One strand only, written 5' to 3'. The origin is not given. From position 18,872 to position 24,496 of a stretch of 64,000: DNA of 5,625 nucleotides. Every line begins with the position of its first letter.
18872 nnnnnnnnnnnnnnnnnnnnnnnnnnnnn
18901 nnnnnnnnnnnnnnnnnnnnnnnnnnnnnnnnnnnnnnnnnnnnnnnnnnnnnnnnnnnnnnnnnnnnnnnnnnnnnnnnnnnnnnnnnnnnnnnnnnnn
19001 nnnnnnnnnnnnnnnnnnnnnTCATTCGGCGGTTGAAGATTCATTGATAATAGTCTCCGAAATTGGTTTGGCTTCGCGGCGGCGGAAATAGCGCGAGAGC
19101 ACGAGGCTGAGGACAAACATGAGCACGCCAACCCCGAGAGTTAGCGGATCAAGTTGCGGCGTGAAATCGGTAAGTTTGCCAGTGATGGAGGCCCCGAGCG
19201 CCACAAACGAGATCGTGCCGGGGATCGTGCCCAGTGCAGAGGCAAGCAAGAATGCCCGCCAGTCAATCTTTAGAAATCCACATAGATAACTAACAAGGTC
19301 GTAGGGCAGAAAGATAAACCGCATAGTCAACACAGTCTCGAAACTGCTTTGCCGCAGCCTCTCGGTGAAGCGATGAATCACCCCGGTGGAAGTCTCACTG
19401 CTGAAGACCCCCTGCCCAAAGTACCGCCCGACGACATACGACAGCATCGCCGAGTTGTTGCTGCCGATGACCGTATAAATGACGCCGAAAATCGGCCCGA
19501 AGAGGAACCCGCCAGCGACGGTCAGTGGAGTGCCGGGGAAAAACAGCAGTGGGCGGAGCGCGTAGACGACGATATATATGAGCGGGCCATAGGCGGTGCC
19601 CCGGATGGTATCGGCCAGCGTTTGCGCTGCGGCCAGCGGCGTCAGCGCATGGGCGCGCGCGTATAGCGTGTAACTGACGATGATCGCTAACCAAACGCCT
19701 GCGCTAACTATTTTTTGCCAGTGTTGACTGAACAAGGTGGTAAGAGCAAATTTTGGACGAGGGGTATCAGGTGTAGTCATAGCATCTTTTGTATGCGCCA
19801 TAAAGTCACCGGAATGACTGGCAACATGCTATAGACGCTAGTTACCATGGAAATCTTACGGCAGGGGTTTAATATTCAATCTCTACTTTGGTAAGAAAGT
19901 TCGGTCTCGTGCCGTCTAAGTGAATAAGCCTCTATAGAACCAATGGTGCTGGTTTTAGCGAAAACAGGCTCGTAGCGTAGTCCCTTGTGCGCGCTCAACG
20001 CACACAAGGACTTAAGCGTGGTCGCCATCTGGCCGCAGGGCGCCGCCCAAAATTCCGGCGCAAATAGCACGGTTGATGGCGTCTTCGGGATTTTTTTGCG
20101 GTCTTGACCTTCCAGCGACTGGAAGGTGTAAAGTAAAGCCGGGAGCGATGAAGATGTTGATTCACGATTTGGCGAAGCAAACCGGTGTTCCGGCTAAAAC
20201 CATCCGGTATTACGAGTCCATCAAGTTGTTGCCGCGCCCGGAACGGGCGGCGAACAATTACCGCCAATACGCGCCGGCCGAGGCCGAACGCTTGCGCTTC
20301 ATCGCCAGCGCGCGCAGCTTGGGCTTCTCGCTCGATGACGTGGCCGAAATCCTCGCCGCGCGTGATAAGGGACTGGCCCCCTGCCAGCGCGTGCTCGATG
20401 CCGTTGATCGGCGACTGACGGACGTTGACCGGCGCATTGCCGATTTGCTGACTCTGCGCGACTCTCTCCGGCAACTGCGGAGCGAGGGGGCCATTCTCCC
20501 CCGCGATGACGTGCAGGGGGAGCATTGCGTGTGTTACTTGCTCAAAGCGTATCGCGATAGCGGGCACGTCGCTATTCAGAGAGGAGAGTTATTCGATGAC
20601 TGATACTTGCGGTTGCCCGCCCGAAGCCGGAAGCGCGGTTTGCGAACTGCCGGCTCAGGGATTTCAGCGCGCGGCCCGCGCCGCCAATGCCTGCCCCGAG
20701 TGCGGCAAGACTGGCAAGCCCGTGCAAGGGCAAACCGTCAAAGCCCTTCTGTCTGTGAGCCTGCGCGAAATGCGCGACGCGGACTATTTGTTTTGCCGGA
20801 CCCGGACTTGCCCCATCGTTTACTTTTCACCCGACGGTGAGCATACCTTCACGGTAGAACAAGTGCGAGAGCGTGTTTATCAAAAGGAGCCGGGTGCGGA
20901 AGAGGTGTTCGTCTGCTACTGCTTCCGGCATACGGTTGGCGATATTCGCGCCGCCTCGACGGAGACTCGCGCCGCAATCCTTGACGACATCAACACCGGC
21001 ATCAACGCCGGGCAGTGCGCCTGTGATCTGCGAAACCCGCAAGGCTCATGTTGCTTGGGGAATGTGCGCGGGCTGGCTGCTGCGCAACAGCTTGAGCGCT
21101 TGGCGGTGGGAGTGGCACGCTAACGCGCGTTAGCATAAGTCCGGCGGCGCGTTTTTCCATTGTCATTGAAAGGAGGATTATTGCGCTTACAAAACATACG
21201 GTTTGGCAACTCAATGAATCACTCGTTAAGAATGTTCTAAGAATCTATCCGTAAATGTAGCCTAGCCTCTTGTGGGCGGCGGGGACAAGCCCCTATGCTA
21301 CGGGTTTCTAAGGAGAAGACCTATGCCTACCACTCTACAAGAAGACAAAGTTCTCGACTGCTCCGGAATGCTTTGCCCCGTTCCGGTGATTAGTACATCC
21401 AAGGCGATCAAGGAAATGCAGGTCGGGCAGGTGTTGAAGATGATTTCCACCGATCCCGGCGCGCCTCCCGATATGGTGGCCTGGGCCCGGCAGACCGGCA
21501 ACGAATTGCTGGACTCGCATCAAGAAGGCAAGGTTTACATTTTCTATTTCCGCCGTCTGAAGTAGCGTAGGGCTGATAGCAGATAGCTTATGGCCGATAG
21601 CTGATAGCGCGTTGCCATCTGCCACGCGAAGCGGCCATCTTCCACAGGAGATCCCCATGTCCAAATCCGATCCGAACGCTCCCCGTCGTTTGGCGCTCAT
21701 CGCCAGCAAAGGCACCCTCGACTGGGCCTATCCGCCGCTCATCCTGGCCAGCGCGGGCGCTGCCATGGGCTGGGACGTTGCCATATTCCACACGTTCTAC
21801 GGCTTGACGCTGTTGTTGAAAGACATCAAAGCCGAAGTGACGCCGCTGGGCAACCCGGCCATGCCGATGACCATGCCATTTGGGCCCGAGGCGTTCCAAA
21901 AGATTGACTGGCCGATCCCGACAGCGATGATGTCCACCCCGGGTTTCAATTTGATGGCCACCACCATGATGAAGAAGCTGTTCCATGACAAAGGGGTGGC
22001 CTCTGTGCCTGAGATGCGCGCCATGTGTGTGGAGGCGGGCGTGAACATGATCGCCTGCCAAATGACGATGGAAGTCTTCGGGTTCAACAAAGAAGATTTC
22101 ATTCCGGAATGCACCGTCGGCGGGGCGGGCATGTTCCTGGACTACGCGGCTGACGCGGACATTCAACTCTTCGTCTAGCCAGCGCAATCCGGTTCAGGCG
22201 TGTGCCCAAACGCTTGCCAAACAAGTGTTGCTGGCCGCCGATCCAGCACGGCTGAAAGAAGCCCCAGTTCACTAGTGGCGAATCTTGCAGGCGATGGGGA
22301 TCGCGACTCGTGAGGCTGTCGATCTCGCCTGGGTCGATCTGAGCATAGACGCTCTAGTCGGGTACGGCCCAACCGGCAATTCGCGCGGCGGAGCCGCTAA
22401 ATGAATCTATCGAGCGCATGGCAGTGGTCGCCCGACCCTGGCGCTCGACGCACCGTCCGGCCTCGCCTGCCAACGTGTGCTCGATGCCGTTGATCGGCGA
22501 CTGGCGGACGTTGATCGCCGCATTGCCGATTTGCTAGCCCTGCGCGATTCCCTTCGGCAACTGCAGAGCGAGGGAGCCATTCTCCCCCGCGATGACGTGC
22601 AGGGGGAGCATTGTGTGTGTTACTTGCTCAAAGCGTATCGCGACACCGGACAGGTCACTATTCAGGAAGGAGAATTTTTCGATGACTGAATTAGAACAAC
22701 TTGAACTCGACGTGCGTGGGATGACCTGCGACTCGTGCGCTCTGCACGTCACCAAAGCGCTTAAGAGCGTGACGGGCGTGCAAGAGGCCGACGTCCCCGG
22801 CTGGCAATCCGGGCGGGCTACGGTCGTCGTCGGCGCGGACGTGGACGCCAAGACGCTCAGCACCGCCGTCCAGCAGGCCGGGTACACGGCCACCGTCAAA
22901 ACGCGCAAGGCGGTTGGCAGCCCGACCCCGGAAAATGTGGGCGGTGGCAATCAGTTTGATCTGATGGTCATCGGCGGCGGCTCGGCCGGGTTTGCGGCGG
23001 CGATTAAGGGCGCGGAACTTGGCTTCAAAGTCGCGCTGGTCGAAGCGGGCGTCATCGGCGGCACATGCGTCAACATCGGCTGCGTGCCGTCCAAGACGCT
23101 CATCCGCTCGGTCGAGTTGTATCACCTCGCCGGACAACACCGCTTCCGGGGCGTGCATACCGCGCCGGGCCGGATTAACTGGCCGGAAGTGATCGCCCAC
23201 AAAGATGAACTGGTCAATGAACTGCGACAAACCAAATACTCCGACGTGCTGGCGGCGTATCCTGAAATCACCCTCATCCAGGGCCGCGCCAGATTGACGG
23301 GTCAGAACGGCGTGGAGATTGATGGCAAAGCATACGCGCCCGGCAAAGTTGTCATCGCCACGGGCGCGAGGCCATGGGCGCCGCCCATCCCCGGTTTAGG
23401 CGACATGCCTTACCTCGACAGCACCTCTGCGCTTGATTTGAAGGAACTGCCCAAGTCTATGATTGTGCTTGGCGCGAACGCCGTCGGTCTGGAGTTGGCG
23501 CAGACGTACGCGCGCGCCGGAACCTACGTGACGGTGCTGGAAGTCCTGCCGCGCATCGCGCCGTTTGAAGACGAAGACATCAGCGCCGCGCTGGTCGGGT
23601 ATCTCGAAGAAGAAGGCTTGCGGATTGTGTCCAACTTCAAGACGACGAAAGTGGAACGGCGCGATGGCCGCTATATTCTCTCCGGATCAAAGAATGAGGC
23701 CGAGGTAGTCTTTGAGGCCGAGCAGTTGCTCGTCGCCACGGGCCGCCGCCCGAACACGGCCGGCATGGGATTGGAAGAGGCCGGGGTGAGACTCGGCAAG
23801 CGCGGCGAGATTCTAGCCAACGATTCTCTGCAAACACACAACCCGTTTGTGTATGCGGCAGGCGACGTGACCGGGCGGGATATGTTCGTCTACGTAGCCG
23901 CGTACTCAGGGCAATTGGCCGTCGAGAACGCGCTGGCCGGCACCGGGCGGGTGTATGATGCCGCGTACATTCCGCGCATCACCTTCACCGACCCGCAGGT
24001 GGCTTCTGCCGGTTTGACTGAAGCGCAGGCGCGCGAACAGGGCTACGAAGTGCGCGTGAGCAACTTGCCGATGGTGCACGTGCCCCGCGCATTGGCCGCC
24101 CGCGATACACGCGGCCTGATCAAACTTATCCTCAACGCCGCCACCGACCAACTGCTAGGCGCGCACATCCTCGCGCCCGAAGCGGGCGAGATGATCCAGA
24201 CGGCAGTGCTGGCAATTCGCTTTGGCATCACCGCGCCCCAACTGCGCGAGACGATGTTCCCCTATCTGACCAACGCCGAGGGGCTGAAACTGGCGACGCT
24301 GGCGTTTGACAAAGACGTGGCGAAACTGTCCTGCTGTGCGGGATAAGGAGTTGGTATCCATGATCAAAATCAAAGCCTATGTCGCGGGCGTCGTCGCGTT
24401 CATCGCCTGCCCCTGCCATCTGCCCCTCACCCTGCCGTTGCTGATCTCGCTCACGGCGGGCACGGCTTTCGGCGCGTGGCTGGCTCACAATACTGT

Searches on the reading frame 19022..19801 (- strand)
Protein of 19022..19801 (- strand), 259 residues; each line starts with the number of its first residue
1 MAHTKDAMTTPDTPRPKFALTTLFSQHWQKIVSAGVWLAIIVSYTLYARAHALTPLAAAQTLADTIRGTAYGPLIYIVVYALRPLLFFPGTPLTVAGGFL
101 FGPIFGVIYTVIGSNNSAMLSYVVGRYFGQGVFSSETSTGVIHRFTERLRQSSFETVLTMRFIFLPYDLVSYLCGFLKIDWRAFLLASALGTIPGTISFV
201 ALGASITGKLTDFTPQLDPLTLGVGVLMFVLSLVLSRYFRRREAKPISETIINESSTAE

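Call 23: search_protein_families(library=pfam, proteins=[window:19022-19801:-])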
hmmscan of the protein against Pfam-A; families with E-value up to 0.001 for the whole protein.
window:19022-19801:- (259 aa): 1 family
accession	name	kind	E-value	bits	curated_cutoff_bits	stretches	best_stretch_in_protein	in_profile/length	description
PF09335.16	VTT_dom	-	4e-24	85.9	33.9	1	88-204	1-122/123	VTT domain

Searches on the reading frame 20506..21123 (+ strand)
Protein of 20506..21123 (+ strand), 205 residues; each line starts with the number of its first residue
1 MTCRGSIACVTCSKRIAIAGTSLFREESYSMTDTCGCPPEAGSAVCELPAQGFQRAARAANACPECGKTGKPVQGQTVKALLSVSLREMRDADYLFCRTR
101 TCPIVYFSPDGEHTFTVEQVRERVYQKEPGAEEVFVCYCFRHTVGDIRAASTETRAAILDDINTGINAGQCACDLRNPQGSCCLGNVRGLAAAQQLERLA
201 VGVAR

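Call 63: search_protein_families(library=pfam, proteins=[window:20506-21123:+], max_evalue=0.00001)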
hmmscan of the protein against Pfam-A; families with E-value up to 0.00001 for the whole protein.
window:20506-21123:+ (205 aa): 1 family
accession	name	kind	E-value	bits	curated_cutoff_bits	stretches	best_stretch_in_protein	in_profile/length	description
PF18423.6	zf_CopZ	-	4.2e-19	68.7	28.4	1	61-121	2-62/62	Zinc binding domain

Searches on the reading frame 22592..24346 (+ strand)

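Call 63: search_protein_families(library=pfam, proteins=[window:22592-24346:+], max_evalue=0.00001)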
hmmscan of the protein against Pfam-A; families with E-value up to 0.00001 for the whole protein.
window:22592-24346:+ (584 aa): 8 families
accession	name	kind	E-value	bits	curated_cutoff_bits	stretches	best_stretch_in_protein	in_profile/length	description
PF07992.20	Pyr_redox_2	-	1.2e-62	212.4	26.1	1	122-440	1-291/291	Pyridine nucleotide-disulphide oxidoreductase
PF02852.28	Pyr_redox_dim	-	3.1e-32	111.5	25.3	1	460-567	1-108/110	Pyridine nucleotide-disulphide oxidoreductase, dimerisation domain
PF00070.33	Pyr_redox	-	1.4e-13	51.5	22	1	290-358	2-70/82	Pyridine nucleotide-disulphide oxidoreductase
PF13738.12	Pyr_redox_3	-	1.5e-10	41.3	30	1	126-424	2-305/305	Pyridine nucleotide-disulphide oxidoreductase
PF00403.32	HMA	-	1.6e-10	41.6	24.8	1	39-99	2-62/62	Heavy-metal-associated domain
PF01134.28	GIDA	-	8e-09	35.5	22.1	1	123-259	1-150/391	Glucose inhibited division protein A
PF12831.13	FAD_oxidored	-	1.1e-07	32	27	1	123-164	1-43/416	FAD dependent oxidoreductase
PF03486.20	HI0933_like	-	7.8e-07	29.2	50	0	123-153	2-32/244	HI0933-like protein Rossmann domain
